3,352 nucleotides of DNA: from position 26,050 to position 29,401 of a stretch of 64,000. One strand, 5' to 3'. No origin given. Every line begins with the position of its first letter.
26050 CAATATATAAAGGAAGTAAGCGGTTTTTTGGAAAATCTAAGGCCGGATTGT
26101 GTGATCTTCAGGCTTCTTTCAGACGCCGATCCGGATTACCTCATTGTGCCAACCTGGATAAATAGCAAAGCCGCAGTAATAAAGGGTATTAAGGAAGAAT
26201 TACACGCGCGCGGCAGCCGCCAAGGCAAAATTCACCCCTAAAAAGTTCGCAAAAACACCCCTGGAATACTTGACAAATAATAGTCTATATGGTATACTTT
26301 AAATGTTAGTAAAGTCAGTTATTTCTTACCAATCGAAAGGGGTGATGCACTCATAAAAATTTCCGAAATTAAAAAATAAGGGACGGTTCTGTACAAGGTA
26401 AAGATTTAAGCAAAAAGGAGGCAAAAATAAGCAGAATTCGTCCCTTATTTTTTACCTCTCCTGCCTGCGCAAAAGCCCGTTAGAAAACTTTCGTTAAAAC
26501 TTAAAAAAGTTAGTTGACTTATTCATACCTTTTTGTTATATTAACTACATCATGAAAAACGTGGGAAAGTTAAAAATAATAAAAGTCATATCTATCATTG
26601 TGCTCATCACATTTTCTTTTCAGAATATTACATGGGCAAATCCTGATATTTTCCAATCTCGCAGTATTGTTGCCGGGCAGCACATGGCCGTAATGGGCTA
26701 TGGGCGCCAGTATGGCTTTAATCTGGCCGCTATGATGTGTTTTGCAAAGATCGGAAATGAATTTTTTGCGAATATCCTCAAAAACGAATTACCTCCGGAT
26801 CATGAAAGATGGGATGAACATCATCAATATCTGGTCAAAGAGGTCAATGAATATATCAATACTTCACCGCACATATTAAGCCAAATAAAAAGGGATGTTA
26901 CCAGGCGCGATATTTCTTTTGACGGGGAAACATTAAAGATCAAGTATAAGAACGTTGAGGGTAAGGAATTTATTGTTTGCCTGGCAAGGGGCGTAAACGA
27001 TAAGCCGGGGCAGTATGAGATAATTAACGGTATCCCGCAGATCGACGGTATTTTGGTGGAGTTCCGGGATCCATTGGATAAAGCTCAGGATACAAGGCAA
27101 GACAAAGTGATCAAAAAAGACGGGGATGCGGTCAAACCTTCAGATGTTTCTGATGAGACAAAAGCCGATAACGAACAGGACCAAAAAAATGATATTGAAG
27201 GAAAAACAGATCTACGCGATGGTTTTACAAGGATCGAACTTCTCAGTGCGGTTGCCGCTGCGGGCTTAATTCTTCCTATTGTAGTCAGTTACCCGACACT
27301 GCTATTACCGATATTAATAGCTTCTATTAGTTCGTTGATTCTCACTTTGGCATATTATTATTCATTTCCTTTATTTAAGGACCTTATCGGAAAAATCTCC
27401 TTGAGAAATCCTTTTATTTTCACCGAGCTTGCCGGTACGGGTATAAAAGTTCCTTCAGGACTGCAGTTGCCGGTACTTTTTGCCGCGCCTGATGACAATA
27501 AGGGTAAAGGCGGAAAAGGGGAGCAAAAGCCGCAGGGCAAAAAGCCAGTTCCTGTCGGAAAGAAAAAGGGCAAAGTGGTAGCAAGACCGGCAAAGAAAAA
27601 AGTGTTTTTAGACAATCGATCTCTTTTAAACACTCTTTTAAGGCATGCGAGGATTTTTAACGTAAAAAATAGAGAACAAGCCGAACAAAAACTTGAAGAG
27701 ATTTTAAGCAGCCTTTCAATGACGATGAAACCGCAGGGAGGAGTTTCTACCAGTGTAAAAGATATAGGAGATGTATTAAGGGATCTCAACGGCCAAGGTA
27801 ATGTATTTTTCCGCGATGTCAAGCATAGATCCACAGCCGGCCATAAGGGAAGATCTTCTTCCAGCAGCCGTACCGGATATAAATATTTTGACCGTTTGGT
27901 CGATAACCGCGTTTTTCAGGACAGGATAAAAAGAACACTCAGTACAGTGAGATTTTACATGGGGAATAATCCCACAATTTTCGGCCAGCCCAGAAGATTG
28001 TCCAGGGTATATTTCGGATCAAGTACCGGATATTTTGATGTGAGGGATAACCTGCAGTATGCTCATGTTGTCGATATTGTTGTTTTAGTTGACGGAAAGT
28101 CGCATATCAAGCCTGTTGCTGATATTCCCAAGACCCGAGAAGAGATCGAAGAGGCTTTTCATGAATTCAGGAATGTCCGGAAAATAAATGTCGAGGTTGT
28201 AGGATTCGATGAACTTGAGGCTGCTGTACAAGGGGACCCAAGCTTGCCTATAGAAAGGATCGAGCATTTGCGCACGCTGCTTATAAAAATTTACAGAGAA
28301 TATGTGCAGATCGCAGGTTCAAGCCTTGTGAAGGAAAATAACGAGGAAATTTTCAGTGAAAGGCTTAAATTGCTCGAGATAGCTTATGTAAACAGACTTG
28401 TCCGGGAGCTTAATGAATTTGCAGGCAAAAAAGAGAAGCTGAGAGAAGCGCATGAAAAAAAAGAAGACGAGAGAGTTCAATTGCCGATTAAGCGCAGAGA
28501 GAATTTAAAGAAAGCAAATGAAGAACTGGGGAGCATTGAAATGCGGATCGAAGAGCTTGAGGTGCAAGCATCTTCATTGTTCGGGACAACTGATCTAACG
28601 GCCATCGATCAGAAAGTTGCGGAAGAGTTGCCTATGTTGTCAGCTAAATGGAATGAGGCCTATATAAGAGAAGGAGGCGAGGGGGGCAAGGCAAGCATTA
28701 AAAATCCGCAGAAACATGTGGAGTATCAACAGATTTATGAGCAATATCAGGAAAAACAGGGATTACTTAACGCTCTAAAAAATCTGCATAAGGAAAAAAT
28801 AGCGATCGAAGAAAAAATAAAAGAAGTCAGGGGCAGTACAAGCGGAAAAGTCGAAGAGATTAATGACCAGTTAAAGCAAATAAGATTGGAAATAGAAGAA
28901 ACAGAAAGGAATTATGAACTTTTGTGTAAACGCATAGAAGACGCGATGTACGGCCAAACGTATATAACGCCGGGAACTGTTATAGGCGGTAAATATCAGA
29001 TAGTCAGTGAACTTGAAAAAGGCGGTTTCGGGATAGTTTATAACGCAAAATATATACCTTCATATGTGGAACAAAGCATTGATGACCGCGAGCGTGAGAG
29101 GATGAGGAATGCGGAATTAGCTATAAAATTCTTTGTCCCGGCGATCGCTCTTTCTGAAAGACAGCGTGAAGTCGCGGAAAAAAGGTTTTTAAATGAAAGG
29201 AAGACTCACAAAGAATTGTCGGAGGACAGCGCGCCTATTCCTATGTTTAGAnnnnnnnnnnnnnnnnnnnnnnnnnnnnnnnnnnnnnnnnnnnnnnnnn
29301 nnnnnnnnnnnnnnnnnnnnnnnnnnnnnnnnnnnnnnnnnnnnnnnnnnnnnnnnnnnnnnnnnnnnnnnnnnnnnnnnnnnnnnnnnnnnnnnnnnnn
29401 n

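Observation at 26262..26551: Two near-consensus sigma70 promoters in a 310-bp intergenic region: a candidate ~150-nt sRNA, then an apparently leaderless start for the giant ORF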

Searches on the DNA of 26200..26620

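Call 5: search_rna_families(source=window, start=26200, end=26620, threshold=evalue, max_evalue=10, show_alignments=3)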
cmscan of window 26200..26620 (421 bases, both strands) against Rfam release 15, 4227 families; matches with E-value up to 10: 6.
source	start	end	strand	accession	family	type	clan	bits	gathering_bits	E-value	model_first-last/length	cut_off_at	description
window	26372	26452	+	RF04205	MIR2606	Gene; miRNA;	-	18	139.7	5.1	1-165/165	no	MIR2606 microRNA precursor family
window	26478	26556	-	RF01566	DdR16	Gene; snRNA; snoRNA; CD-box;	-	17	70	3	1-78/78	no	Dictyostelium snoRNA DdR16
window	26439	26476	-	RF01100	PK-BYV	Cis-reg;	-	14.8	50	1.7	1-40/40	no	3'-terminal pseudoknot in BYV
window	26364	26385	+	RF01100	PK-BYV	Cis-reg;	-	14.5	50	2.1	1-40/40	no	3'-terminal pseudoknot in BYV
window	26572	26615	-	RF00097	snoR71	Gene; snRNA; snoRNA; CD-box;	-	13.8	40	6.6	1-107/107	no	Plant small nucleolar RNA R71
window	26527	26588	-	RF02143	HYMAI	Gene; lncRNA;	-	10.4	80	9.2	194-241/241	no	Hydatidiform mole associated and imprinted conserved region 1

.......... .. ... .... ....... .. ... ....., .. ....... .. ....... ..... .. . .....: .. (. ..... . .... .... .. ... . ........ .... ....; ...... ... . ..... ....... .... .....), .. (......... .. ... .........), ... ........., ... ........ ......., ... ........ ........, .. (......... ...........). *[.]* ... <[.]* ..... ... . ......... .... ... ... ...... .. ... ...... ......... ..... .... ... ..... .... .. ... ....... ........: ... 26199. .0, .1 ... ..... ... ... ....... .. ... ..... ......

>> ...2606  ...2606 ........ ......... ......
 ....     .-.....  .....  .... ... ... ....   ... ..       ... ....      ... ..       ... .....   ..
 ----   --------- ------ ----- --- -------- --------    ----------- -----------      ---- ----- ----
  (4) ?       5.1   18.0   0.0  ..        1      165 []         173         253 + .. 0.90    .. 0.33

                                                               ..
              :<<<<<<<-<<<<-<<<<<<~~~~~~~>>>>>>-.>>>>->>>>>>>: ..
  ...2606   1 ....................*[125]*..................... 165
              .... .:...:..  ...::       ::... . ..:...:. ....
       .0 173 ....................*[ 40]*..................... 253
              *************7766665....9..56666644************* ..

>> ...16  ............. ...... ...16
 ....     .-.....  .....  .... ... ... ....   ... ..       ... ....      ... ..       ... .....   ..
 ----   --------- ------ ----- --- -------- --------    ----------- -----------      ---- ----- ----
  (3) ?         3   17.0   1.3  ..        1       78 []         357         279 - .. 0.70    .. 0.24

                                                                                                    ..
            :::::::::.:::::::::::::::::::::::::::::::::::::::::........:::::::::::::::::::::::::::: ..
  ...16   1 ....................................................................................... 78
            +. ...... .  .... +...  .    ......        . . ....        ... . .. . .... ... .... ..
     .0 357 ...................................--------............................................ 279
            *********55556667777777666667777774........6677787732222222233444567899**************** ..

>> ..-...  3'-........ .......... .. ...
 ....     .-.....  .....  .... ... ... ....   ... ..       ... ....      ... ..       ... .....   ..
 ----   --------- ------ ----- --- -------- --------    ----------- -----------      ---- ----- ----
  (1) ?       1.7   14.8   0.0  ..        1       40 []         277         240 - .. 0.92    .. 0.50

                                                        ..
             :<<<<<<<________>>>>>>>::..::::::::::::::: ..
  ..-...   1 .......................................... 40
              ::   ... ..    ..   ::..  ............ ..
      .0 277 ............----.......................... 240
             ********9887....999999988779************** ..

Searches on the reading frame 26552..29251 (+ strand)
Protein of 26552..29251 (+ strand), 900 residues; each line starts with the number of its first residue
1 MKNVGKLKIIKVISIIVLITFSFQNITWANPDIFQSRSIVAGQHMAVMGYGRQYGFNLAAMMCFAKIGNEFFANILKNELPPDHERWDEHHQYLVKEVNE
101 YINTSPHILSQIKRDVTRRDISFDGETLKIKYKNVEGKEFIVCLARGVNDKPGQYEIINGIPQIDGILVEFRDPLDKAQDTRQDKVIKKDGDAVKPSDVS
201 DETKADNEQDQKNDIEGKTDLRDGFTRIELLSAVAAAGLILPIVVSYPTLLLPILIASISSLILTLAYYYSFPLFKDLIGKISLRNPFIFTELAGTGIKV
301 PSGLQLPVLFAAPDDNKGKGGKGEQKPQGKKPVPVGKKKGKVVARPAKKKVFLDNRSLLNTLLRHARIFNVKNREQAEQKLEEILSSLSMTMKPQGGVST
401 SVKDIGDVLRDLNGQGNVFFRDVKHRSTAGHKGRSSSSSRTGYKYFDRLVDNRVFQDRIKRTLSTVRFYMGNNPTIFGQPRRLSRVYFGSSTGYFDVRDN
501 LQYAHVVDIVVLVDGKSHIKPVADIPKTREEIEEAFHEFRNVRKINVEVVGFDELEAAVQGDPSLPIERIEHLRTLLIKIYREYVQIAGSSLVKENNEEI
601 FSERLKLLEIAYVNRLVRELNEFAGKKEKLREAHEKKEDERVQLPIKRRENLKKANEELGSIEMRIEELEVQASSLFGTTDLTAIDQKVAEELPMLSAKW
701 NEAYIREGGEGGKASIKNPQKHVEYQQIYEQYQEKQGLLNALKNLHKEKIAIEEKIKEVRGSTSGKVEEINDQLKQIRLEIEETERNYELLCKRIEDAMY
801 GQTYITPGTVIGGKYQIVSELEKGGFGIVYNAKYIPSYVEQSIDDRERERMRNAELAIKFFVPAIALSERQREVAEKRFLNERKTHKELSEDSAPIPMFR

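Call 21: find_homologous_proteins(query=window:26552-29251:+, max_evalue=0.001)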
Query window:26552-29251:+: 8000 candidates shared short words with the query, none scored E <= 0.001.

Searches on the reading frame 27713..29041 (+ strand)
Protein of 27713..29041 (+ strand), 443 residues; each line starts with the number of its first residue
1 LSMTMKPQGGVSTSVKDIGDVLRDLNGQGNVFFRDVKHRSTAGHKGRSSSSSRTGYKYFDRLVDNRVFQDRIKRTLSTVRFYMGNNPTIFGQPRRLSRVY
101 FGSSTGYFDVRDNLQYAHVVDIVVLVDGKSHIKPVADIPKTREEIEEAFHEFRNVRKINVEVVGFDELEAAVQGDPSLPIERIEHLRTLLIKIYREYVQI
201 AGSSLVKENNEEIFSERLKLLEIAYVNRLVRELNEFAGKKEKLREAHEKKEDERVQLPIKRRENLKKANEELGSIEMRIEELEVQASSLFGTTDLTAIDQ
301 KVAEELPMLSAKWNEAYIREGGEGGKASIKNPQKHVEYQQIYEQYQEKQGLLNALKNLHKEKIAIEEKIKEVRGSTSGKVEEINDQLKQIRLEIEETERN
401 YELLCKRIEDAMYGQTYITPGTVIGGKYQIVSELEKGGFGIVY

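Call 25: find_related_loci(query=A1, collection=metagenome_contigs, flank=6000)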
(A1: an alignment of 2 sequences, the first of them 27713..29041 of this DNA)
Query A1 (443 aa) in metagenome_contigs; peptide patterns used: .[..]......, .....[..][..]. (x = any residue, [..] = any of these).
144 stretches matched a pattern, but none encodes a relative of the query by tblastn (E <= 1e-3).
